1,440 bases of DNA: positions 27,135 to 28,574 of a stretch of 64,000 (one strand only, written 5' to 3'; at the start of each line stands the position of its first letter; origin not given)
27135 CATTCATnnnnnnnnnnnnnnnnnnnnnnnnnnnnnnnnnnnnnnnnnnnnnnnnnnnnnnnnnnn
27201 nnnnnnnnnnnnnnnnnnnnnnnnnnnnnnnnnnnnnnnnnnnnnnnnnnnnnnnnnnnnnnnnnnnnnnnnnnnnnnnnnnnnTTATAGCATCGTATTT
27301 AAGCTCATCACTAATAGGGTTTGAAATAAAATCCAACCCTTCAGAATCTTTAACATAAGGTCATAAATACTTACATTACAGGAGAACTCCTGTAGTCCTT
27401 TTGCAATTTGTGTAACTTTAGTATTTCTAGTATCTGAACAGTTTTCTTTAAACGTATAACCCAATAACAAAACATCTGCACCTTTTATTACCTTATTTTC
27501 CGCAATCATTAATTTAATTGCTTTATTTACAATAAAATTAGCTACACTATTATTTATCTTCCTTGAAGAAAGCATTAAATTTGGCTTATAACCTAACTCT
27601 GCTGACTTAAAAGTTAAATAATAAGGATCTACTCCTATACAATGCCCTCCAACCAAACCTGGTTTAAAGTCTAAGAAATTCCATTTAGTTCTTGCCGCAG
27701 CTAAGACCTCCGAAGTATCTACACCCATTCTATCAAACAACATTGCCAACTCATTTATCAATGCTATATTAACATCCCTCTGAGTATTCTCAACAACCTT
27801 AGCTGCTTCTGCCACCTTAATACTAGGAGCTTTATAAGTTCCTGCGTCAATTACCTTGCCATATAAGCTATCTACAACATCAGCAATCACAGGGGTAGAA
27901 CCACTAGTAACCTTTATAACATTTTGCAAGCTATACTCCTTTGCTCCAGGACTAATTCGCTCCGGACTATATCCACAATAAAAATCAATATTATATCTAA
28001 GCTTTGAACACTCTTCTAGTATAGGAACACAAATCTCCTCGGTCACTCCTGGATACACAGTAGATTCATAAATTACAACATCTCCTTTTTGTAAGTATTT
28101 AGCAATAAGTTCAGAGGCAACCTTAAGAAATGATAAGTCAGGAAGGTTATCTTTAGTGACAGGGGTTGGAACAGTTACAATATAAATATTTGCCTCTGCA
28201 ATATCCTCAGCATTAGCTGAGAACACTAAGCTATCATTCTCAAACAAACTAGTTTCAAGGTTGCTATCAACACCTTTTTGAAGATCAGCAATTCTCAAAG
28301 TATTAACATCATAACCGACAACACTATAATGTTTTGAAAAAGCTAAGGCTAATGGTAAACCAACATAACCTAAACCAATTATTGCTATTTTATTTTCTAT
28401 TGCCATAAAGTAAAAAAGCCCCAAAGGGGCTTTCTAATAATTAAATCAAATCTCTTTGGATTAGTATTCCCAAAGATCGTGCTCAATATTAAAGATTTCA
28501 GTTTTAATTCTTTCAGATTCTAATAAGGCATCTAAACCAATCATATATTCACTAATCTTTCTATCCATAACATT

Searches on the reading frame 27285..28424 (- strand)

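Call 14: search_protein_families(library=pfam, proteins=[window:27285-28424:-], max_evalue=0.0001)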
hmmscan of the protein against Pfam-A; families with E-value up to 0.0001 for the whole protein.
window:27285-28424:- (379 aa): 4 families
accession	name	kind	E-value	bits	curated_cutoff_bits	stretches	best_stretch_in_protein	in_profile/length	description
PF03721.20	UDPG_MGDP_dh_N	-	3.2e-33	115.3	27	1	12-179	2-178/187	UDP-glucose/GDP-mannose dehydrogenase family, NAD binding domain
PF00984.24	UDPG_MGDP_dh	-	1.9e-24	86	25.4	1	204-292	2-93/94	UDP-glucose/GDP-mannose dehydrogenase family, central domain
PF03720.21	UDPG_MGDP_dh_C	-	8.6e-09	36.1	30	1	320-358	2-40/103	UDP-glucose/GDP-mannose dehydrogenase family, UDP binding domain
PF03446.21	NAD_binding_2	-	3.1e-05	24.5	21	1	12-131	1-103/161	NAD binding domain of 6-phosphogluconate dehydrogenase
